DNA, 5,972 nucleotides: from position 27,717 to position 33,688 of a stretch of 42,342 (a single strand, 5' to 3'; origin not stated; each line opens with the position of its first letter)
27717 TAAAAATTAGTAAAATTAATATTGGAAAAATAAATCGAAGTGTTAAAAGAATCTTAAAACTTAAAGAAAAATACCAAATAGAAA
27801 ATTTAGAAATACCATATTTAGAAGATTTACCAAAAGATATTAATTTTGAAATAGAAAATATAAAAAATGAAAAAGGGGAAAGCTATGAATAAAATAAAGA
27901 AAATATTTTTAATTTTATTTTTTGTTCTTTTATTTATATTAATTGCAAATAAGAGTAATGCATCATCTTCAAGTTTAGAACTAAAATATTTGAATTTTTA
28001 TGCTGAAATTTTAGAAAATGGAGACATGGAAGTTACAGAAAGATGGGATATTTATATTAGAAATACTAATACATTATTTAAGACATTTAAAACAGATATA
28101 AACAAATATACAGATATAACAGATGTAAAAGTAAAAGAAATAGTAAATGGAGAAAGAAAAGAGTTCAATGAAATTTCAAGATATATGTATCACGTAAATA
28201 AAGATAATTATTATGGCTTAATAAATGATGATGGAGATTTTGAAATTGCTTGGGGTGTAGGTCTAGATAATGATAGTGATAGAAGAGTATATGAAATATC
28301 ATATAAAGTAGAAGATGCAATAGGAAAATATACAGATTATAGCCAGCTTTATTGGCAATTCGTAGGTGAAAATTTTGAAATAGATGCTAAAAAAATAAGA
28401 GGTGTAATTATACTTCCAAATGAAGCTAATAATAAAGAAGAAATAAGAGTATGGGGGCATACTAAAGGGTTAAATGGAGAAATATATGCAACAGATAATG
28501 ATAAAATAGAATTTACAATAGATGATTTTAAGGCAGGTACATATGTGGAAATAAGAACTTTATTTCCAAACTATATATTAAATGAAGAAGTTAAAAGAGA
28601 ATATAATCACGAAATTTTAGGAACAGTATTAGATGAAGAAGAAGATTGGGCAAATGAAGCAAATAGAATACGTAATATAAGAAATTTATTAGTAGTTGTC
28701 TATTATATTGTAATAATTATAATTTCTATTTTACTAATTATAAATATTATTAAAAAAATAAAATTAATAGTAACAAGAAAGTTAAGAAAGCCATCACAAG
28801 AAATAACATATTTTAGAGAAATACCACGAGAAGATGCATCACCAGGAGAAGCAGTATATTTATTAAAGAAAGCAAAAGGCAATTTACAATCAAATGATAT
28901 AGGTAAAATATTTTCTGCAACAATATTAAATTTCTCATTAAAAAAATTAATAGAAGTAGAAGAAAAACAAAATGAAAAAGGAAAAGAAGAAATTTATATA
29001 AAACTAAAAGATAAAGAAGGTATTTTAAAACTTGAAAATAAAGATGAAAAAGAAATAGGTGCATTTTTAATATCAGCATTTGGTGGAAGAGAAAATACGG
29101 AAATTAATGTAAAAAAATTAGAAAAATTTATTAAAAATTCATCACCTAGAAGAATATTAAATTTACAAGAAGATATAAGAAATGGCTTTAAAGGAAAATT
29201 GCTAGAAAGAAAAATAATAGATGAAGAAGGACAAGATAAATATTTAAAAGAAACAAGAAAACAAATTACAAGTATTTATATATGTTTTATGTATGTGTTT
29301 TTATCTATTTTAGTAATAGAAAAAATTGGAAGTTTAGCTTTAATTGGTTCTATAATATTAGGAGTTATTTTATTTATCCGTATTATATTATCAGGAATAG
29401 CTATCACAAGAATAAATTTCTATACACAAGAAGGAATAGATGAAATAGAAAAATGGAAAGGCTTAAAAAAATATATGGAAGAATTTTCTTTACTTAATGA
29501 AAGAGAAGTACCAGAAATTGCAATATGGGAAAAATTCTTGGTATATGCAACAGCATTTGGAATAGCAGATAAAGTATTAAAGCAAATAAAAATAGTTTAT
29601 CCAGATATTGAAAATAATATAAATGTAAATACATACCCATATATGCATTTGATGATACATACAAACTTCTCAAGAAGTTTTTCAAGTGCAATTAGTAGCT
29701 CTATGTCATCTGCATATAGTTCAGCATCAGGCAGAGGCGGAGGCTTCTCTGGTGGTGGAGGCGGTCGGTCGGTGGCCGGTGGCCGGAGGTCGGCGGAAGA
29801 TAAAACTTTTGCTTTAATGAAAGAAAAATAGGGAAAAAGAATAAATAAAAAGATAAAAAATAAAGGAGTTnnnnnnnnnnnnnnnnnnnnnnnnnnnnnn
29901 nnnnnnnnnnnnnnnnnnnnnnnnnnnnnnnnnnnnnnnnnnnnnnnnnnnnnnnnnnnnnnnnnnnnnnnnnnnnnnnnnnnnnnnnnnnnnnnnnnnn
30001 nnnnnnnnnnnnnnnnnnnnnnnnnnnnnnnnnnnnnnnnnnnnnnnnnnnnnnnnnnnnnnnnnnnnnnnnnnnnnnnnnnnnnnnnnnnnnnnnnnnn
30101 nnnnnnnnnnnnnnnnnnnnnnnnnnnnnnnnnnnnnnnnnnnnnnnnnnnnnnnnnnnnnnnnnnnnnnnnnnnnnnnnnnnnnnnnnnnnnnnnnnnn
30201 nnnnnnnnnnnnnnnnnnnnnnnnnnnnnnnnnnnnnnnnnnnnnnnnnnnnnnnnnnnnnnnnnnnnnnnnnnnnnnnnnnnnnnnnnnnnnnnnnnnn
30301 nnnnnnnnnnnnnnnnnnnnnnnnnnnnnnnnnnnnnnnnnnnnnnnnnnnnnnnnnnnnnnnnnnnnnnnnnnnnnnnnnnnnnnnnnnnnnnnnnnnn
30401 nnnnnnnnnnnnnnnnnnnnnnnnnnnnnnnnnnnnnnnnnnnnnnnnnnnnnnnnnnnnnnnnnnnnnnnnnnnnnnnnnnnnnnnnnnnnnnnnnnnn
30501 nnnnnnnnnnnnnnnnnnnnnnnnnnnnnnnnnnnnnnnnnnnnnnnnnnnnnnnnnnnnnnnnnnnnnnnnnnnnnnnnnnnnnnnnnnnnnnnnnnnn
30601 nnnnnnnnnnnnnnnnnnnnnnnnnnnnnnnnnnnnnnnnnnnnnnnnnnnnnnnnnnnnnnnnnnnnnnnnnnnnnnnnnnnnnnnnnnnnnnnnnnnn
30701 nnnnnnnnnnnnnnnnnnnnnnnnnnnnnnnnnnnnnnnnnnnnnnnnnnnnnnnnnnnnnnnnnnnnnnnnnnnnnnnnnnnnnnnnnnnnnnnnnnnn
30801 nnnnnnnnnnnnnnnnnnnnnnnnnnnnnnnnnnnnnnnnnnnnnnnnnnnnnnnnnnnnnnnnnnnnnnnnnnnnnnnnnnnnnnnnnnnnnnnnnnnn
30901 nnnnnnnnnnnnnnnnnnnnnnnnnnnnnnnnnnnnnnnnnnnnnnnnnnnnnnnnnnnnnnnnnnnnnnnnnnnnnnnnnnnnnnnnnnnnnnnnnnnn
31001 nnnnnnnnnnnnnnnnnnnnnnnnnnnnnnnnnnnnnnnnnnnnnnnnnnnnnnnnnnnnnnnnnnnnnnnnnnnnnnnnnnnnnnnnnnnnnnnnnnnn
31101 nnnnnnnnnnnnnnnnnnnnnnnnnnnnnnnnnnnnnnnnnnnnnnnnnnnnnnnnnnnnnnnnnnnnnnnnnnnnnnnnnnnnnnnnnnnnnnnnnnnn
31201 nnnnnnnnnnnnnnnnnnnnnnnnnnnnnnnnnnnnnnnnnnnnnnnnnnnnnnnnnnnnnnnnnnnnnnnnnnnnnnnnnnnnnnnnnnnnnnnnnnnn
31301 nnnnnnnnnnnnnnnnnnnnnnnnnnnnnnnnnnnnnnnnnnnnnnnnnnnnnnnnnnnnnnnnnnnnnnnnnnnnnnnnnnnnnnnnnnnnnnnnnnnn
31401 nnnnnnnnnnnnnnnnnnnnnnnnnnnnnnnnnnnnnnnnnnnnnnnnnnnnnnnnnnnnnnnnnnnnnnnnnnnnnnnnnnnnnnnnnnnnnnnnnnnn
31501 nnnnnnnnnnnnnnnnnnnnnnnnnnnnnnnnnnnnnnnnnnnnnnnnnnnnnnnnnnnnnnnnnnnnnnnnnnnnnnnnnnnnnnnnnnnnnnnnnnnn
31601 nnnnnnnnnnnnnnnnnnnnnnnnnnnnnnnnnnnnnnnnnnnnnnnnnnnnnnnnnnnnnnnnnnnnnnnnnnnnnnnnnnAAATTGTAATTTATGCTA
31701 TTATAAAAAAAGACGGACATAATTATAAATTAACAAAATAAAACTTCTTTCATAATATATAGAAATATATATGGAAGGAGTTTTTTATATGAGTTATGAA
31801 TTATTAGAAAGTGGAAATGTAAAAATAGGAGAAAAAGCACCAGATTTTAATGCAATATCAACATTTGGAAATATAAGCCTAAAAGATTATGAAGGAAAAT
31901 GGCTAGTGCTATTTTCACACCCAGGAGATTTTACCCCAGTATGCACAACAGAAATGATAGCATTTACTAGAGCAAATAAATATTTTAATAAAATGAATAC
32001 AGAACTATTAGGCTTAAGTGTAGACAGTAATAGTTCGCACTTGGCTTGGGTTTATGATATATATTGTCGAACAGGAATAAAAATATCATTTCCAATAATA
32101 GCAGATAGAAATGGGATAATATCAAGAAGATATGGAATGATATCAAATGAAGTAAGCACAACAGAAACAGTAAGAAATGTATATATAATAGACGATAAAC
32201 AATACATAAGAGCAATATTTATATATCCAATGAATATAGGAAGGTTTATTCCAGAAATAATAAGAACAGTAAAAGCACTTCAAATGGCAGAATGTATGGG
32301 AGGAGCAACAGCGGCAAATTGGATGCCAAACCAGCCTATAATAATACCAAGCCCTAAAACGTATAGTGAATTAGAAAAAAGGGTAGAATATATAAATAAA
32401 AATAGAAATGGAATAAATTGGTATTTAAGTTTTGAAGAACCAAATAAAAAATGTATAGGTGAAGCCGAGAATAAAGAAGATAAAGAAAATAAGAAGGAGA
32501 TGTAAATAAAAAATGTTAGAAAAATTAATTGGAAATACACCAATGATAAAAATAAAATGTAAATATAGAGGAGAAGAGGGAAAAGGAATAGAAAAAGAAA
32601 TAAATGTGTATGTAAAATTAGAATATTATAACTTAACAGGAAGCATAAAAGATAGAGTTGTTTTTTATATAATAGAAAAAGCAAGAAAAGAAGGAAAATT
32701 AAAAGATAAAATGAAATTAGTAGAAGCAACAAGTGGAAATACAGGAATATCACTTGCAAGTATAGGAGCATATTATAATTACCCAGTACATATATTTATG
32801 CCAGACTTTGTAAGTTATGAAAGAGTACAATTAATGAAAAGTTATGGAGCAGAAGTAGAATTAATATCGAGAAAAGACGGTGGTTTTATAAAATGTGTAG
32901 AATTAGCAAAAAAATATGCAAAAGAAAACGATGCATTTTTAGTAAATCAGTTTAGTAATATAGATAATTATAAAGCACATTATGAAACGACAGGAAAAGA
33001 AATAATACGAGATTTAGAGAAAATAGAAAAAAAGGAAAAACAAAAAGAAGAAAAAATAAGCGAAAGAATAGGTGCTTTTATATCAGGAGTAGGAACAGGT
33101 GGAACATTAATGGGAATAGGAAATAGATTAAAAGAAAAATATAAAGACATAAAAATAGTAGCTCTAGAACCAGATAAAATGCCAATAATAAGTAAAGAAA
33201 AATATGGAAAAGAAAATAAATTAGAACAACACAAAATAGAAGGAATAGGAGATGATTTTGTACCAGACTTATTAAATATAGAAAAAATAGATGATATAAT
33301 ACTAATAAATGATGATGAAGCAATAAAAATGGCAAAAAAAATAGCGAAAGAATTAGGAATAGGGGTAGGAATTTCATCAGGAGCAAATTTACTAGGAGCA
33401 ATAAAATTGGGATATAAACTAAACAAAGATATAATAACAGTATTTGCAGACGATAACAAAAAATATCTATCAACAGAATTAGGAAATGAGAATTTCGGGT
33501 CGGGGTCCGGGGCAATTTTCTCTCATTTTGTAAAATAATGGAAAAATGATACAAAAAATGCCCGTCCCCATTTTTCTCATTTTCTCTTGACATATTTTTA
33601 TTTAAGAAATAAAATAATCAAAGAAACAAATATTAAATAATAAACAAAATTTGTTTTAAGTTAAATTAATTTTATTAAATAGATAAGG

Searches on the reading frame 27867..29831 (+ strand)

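Call 48: search_protein_families(library=pfam, proteins=[window:27867-29831:+], max_evalue=0.00001)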
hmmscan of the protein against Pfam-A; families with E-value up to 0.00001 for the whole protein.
window:27867-29831:+ (654 aa): 2 families
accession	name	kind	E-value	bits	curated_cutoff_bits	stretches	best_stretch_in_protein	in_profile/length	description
PF20990.2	DUF2207_C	-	4.7e-42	144.8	33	1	313-573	2-246/247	Predicted membrane protein (DUF2207) C-terminal domain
PF09972.14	DUF2207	-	1.4e-21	77.9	24.4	1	46-233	9-172/172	Predicted membrane protein (DUF2207) N-terminal domain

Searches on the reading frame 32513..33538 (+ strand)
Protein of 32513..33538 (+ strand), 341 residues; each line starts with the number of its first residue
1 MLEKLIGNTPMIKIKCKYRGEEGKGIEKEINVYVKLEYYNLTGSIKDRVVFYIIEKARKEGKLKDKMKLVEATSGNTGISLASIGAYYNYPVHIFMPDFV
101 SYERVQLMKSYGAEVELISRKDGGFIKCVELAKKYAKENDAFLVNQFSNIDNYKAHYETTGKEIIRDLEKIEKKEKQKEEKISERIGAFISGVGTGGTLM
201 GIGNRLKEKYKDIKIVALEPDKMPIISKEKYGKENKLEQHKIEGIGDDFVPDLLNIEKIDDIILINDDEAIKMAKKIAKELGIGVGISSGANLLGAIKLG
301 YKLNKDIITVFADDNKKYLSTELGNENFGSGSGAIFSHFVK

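Call 48: search_protein_families(library=pfam, proteins=[window:32513-33538:+], max_evalue=0.00001)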
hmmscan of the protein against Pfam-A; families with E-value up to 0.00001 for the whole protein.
window:32513-33538:+ (341 aa): 1 family
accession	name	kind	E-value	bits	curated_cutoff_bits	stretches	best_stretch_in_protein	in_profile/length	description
PF00291.31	PALP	-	6.5e-66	223.1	35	1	4-311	3-293/295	Pyridoxal-phosphate dependent enzyme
